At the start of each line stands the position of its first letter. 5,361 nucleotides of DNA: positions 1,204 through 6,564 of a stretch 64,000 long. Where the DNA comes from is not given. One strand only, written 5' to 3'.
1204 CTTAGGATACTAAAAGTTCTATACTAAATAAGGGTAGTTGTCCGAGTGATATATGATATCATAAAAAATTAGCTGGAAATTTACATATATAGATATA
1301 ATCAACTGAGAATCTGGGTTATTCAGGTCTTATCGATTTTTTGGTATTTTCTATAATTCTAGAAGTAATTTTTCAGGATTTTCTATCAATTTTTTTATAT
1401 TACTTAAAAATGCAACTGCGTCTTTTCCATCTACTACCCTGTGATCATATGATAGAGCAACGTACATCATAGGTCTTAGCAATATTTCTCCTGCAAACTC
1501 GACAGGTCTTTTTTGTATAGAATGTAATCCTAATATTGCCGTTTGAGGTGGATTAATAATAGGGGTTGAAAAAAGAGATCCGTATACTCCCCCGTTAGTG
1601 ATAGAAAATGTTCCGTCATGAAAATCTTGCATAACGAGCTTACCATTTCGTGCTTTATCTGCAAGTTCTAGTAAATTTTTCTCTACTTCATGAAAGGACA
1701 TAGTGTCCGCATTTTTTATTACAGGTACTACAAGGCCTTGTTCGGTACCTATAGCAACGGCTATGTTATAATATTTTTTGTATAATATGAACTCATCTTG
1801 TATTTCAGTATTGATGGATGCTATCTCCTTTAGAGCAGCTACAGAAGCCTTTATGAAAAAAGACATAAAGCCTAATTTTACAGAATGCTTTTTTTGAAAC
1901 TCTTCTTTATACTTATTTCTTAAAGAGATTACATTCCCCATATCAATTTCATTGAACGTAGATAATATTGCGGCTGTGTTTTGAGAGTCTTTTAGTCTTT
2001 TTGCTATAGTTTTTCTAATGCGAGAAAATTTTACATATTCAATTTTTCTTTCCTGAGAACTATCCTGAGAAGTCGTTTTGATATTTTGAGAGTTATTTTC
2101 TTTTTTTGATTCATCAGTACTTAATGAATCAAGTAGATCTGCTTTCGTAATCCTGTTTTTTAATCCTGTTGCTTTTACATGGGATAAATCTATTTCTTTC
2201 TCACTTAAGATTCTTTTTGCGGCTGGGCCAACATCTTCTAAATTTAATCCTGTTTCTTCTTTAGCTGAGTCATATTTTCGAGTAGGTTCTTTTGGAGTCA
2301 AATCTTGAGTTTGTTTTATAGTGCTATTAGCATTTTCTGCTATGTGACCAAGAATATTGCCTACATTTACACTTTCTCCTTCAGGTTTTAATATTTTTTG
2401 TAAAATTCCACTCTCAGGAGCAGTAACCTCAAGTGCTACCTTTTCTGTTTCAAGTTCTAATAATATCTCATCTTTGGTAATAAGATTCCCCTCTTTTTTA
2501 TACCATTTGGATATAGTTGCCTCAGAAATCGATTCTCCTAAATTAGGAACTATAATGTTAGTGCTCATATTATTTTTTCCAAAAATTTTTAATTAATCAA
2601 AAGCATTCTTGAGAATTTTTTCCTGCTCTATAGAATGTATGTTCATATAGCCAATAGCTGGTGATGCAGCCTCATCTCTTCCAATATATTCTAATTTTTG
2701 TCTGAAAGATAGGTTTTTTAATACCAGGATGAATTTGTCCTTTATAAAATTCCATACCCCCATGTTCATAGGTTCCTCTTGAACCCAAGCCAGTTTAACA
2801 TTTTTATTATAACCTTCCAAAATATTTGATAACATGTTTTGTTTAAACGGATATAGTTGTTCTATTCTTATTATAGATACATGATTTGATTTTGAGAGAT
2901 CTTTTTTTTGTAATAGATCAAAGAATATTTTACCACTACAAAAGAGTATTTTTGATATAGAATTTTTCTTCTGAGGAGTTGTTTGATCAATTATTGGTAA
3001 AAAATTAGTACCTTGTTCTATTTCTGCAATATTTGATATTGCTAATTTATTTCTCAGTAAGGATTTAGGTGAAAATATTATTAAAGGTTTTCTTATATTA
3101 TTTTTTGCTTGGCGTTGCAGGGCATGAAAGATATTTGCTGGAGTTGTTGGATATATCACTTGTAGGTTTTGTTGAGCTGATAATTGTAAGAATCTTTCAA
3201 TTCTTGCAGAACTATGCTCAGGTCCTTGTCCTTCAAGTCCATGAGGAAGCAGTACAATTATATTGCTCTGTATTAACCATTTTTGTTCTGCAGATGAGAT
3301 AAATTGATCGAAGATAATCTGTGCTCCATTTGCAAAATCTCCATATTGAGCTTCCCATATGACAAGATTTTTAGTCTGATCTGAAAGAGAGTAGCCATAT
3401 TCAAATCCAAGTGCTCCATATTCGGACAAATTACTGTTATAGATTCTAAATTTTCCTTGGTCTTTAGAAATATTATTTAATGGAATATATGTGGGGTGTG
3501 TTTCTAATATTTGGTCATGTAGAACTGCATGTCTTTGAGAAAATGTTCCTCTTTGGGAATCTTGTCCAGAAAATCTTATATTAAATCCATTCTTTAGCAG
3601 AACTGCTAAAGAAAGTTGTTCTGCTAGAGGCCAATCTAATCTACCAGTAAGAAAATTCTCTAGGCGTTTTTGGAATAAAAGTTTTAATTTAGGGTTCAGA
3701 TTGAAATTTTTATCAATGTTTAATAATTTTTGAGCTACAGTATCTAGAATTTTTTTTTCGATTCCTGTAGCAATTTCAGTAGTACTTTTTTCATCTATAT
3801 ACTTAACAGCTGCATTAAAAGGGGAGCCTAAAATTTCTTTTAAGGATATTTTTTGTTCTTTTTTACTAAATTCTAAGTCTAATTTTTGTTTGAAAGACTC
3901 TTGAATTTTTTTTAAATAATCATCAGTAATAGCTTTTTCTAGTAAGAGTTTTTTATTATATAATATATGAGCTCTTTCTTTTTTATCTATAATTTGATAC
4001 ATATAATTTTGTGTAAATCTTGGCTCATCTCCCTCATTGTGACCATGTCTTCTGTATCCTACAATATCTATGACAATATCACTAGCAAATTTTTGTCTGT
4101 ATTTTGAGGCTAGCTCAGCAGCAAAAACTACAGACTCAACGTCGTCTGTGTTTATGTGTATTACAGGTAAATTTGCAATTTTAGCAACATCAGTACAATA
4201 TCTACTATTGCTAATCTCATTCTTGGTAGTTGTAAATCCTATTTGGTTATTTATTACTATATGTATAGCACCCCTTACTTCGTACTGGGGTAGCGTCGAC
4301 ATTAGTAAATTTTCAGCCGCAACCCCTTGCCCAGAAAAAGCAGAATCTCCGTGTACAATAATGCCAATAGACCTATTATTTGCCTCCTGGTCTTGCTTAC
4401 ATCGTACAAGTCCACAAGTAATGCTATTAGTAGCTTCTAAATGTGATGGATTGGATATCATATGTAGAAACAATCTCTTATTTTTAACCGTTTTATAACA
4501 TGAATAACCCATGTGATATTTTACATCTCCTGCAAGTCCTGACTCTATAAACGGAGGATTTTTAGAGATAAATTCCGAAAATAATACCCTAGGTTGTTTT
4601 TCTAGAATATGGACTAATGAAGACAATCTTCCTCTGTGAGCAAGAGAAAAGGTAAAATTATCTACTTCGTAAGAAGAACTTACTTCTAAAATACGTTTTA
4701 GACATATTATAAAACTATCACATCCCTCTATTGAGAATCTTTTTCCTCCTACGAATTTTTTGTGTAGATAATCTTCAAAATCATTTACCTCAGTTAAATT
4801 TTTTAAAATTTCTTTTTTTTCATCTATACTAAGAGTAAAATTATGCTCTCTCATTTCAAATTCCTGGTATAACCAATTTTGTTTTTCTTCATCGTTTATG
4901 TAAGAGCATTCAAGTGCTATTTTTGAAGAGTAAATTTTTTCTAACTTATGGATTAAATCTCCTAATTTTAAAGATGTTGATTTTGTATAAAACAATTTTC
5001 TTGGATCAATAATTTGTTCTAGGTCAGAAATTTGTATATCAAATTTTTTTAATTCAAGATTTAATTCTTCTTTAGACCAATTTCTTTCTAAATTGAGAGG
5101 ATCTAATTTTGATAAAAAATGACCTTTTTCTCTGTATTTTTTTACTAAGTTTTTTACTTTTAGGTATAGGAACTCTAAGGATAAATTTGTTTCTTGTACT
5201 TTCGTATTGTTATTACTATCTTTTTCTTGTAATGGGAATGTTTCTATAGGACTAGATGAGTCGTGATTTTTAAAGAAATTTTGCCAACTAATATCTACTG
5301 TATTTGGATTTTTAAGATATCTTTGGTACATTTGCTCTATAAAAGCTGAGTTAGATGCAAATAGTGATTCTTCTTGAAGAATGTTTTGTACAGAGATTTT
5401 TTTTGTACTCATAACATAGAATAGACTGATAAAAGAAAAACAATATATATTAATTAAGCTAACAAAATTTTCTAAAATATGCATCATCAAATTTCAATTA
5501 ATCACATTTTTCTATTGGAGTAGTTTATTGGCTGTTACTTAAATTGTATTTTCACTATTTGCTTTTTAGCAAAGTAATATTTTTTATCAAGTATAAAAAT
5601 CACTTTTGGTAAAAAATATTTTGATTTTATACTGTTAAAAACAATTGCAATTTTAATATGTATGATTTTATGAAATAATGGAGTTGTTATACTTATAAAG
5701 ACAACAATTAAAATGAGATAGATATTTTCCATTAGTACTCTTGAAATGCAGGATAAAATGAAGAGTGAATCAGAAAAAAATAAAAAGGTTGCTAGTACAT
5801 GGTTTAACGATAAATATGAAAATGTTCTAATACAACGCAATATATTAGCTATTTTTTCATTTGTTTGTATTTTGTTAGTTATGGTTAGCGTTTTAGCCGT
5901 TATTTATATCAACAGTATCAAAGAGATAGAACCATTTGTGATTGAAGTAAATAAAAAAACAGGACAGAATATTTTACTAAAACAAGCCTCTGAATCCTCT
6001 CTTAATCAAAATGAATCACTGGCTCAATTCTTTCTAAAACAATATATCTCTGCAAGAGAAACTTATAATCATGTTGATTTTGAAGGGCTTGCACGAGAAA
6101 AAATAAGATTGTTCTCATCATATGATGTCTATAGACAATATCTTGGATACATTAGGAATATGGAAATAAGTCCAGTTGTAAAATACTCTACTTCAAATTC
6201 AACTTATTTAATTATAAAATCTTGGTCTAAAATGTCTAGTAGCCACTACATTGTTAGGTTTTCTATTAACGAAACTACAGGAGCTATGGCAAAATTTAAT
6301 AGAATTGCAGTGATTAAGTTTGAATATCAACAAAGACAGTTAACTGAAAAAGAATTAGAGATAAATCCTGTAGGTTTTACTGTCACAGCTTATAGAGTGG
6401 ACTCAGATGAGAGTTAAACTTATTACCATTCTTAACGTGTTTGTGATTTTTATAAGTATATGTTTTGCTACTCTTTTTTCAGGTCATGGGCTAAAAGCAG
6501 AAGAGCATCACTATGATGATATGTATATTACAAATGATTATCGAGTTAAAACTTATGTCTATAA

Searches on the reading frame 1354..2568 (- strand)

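Call 81: search_protein_families(library=ncbifam, proteins=[window:1354-2568:-], max_evalue=1e-10)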
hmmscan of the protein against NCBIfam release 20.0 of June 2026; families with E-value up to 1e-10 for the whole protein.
window:1354-2568:- (405 aa): 11 families
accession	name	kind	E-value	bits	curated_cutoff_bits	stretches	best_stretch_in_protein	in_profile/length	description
NF004309.0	PRK05704.1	equivalog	6.5e-163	542.8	449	1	1-405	1-408/408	2-oxoglutarate dehydrogenase complex dihydrolipoyllysine-residue succinyltransferase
TIGR01347.1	sucB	equivalog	3.8e-153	510.5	378.65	1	4-404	2-403/404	dihydrolipoyllysine-residue succinyltransferase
NF008814.0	PRK11854.1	equivalog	6e-91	305.8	722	1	3-402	208-636/637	pyruvate dehydrogenase complex dihydrolipoyllysine-residue acetyltransferase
TIGR02927.1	SucB_Actino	equivalog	4.5e-89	299.8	423.45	2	110-397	265-570/579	2-oxoglutarate dehydrogenase, E2 component, dihydrolipoamide succinyltransferase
TIGR01349.1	PDHac_trf_mito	equivalog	7.9e-78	262.5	445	2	86-403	118-437/437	pyruvate dehydrogenase complex dihydrolipoamide acetyltransferase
TIGR01348.1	PDHac_trf_long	equivalog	2.6e-62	211.2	552.1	1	102-403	275-587/587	dihydrolipoyllysine-residue acetyltransferase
NF008815.0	PRK11857.1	equivalog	5.1e-59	200.2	378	1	113-401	6-305/308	dihydrolipoamide acetyltransferase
NF011416.0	PRK14843.1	equivalog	3.8e-55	187.2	429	1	112-402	50-346/347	dihydrolipoamide acetyltransferase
NF008907.0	PRK12270.1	equivalog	8.8e-26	90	878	1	96-396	48-362/1241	multifunctional oxoglutarate decarboxylase/oxoglutarate dehydrogenase thiamine pyrophosphate-binding subunit/dihydrolipoyllysine-residue suc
NF011457.0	PRK14875.1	equivalog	3.8e-19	68.9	307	1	2-145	3-122/372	acetoin dehydrogenase dihydrolipoyllysine-residue acetyltransferase subunit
NF008854.0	PRK11892.1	equivalog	1.1e-15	57.3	454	1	1-149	1-152/464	pyruvate dehydrogenase complex E1 component subunit beta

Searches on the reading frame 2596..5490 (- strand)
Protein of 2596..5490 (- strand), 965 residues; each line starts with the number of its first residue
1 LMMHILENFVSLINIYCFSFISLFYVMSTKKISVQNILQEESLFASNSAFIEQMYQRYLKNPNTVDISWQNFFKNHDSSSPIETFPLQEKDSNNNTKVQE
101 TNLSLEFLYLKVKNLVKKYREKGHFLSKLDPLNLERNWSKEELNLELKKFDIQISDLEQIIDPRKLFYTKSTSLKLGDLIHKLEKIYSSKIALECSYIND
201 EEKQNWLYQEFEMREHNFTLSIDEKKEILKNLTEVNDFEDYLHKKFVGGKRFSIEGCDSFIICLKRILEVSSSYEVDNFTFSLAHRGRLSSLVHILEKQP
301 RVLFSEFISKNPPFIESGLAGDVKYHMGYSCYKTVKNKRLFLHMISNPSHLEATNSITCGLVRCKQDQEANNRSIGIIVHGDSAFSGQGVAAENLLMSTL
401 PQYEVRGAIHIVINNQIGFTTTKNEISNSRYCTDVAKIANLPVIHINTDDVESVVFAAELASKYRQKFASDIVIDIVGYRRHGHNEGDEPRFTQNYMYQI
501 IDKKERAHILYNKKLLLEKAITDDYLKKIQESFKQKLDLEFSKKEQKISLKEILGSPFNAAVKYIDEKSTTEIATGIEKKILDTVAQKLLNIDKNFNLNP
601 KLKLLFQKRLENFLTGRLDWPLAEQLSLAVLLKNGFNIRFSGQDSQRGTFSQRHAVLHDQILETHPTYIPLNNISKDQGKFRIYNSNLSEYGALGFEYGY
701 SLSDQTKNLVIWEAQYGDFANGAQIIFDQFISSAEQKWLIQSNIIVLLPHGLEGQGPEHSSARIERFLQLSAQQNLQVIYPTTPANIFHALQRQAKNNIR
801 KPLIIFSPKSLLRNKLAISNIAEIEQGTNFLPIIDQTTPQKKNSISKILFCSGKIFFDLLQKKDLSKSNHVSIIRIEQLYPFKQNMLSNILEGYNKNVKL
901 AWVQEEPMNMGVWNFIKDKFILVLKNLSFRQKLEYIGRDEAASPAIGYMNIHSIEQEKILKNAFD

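Call 17: search_protein_families(library=ncbifam, proteins=[window:2596-5490:-], max_evalue=0.00001)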
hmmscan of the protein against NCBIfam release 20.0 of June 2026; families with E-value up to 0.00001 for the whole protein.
window:2596-5490:- (965 aa): 4 families
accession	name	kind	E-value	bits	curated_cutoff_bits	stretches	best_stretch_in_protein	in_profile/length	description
NF006914.0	PRK09404.1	equivalog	0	1090.6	764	1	34-964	5-916/919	2-oxoglutarate dehydrogenase E1 component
NF008907.0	PRK12270.1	equivalog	7e-295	981.4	878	1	111-965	401-1240/1241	multifunctional oxoglutarate decarboxylase/oxoglutarate dehydrogenase thiamine pyrophosphate-binding subunit/dihydrolipoyllysine-residue suc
TIGR00239.1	2oxo_dh_E1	equivalog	5e-281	934.8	770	1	45-963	4-930/931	2-oxoglutarate dehydrogenase E1 component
TIGR03182.1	PDH_E1_alph_y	equivalog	2.3e-10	39.9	393.85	1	368-543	127-299/315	pyruvate dehydrogenase (acetyl-transferring) E1 component subunit alpha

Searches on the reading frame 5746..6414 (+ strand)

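Call 81: search_protein_families(library=ncbifam, proteins=[window:5746-6414:+], max_evalue=1e-10)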
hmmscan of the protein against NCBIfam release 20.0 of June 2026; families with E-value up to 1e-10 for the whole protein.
window:5746-6414:+ (223 aa): 0 families

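Call 83: search_protein_families(library=pfam, proteins=[window:5746-6414:+], max_evalue=0.001)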
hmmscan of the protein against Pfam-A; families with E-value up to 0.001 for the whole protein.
window:5746-6414:+ (223 aa): 1 family
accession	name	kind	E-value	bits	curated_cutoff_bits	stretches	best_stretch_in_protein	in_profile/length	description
PF04335.19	VirB8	-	1.3e-38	133.5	23.2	1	16-220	2-212/213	VirB8 protein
